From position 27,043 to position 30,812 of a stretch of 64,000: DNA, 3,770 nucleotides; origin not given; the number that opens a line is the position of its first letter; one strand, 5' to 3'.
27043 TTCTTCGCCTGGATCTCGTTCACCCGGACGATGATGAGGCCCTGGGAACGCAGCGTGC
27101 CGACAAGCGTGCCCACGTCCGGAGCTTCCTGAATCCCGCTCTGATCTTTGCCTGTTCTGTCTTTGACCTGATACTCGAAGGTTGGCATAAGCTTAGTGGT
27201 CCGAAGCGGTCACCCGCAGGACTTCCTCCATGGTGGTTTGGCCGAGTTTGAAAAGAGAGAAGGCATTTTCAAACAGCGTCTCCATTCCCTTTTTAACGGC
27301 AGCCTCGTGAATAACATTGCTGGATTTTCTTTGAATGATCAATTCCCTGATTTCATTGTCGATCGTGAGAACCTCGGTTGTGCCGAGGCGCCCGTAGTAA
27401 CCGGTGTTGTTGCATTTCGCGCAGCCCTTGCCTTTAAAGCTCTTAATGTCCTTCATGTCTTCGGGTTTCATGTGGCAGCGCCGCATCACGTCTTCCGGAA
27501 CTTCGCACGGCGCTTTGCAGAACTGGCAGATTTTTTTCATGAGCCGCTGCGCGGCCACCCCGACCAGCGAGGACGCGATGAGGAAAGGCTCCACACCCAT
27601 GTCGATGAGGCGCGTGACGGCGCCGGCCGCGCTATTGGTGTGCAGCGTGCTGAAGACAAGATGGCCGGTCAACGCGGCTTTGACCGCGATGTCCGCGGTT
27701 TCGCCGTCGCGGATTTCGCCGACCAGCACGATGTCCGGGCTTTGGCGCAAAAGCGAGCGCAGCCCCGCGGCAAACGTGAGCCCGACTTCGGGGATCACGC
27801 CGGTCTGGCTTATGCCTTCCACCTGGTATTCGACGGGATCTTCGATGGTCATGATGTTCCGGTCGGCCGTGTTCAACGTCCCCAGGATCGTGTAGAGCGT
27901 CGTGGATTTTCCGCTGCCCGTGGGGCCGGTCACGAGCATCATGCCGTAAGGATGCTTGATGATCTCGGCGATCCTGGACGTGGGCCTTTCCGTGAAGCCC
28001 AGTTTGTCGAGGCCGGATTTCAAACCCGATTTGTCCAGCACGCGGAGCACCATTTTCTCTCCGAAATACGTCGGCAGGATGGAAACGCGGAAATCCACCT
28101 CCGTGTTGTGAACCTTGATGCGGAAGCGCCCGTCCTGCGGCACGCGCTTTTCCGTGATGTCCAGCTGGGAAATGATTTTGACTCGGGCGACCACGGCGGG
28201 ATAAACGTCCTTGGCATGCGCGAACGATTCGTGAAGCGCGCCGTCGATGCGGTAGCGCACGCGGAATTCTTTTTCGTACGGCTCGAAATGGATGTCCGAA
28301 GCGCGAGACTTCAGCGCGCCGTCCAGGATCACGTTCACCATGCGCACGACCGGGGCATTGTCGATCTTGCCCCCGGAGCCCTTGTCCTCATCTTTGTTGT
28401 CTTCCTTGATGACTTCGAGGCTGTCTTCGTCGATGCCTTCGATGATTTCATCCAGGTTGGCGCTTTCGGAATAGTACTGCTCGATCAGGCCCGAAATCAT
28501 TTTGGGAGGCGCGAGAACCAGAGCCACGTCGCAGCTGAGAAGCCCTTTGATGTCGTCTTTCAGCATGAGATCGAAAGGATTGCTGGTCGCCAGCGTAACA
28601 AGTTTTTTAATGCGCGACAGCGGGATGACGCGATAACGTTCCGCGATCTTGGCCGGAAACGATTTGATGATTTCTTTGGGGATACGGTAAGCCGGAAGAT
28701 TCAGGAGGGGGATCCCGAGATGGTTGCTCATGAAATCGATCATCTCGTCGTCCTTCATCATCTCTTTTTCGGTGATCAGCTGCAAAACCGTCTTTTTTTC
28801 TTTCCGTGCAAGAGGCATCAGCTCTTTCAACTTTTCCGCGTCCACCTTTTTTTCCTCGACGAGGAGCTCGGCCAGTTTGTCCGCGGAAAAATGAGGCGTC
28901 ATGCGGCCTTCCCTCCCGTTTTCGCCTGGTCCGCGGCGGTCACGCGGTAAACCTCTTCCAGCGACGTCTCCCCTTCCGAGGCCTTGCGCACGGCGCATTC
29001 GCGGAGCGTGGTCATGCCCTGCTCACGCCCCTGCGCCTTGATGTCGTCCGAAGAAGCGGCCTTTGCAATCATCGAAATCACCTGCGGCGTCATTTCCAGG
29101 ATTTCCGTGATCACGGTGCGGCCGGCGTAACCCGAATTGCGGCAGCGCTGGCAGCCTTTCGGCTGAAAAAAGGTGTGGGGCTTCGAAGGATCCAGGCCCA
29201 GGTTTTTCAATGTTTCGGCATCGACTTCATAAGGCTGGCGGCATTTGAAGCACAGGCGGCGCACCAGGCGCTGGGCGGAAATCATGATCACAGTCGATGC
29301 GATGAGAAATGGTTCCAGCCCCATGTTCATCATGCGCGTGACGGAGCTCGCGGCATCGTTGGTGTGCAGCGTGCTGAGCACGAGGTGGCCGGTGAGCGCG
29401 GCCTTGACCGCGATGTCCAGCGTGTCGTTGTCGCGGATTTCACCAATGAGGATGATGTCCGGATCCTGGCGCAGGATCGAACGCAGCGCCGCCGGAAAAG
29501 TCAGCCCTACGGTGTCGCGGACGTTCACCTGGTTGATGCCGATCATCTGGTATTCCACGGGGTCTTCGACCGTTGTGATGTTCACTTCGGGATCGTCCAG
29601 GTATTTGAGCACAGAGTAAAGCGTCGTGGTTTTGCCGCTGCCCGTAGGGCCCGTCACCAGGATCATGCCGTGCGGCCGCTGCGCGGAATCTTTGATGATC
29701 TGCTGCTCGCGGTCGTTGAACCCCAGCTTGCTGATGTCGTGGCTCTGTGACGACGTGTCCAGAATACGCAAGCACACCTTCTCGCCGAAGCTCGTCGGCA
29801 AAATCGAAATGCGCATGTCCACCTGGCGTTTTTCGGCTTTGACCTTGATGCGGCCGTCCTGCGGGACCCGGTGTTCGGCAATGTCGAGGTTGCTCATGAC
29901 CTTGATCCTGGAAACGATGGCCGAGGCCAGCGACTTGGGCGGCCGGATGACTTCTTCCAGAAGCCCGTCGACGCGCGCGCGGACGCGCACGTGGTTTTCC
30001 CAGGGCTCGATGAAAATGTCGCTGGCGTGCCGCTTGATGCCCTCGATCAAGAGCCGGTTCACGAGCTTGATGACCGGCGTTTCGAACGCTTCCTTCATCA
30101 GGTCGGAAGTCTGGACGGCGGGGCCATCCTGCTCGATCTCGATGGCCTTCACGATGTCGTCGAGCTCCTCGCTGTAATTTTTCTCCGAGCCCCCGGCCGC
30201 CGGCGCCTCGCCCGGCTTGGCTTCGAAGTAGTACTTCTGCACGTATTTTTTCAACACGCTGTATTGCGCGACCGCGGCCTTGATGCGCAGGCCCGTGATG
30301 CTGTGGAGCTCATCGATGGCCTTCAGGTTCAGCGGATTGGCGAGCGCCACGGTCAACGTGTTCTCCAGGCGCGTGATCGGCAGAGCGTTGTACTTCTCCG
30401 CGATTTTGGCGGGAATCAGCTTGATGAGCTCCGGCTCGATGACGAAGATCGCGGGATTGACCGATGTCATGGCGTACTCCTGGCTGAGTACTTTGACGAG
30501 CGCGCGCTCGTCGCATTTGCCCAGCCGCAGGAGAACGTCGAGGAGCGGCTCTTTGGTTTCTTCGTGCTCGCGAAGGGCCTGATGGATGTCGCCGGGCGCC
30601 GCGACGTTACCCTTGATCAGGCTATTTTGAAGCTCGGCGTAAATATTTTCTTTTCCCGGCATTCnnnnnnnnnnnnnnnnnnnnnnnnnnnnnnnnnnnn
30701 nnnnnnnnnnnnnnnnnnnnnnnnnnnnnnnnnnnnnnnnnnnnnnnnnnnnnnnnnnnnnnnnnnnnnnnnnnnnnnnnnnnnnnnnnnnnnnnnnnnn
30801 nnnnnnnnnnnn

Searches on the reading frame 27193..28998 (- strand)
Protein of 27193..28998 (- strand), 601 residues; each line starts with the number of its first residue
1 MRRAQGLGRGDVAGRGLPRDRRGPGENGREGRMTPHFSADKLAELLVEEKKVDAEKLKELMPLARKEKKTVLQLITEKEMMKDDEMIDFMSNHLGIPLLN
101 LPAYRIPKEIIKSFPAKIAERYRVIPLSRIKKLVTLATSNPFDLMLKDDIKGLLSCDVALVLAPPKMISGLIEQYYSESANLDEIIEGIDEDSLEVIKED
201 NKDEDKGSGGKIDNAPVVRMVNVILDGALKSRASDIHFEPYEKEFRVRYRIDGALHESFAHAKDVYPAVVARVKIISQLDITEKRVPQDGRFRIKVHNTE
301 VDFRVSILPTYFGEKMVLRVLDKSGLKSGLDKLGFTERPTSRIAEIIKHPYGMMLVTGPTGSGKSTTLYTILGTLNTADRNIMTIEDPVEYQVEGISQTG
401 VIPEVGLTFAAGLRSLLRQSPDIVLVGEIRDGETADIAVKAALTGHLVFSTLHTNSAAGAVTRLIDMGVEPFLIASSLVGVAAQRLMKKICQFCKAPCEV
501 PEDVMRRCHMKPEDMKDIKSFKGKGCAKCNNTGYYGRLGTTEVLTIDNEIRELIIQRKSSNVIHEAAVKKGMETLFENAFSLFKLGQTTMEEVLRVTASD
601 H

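Call 9: search_protein_families(library=pfam, proteins=[window:27193-28998:-], max_evalue=0.001)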
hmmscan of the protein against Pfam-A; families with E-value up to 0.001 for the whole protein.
window:27193-28998:- (601 aa): 4 families
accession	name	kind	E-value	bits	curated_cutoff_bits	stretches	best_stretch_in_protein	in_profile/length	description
PF00437.27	T2SSE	-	4.1e-136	453.9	24.9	1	213-595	4-370/370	Type II/IV secretion system protein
PF05157.20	MshEN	-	8.6e-19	67.8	23.1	1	94-179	1-87/90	MshEN domain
PF25199.1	nSTAND_NTPase5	-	0.00039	20.7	34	0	349-388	39-79/145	Novel STAND NTPase 5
PF13401.12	AAA_22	-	0.00053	20.7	27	0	351-391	5-45/130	AAA domain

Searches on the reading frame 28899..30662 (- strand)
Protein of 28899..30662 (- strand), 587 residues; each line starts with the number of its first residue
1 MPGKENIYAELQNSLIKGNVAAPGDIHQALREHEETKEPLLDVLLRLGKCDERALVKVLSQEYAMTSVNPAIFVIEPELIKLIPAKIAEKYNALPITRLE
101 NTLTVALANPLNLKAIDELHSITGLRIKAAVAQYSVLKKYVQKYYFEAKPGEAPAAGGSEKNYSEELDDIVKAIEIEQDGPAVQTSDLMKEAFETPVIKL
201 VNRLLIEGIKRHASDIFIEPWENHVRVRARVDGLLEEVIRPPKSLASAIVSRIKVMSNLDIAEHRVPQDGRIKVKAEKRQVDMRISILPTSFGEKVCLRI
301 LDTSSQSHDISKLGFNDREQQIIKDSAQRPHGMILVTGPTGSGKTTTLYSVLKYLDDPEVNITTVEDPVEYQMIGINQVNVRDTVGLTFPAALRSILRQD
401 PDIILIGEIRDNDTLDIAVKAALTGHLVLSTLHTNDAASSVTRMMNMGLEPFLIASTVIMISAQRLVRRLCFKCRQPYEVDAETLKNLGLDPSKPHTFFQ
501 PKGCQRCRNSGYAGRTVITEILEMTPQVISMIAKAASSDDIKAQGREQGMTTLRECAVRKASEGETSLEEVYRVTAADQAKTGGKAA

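Call 9: search_protein_families(library=pfam, proteins=[window:28899-30662:-], max_evalue=0.001)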
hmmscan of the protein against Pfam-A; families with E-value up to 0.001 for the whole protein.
window:28899-30662:- (587 aa): 7 families
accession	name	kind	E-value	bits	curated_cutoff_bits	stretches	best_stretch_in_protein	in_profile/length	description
PF00437.27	T2SSE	-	1.1e-138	462.4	24.9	1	194-573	5-370/370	Type II/IV secretion system protein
PF05157.20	MshEN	-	1.7e-18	66.8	23.1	1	67-145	5-84/90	MshEN domain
PF13191.12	AAA_16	-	0.00016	22.6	32.6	1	326-365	20-57/167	AAA ATPase domain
PF13086.12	AAA_11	-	0.00042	20.6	27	1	315-355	2-41/257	AAA domain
PF25199.1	nSTAND_NTPase5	-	0.00049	20.4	34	0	321-362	31-73/145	Novel STAND NTPase 5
PF13401.12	AAA_22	-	0.00056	20.7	27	0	330-363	4-39/130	AAA domain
PF00004.35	AAA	-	0.00073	20.4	21.2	0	334-409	1-66/131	ATPase family associated with various cellular activities (AAA)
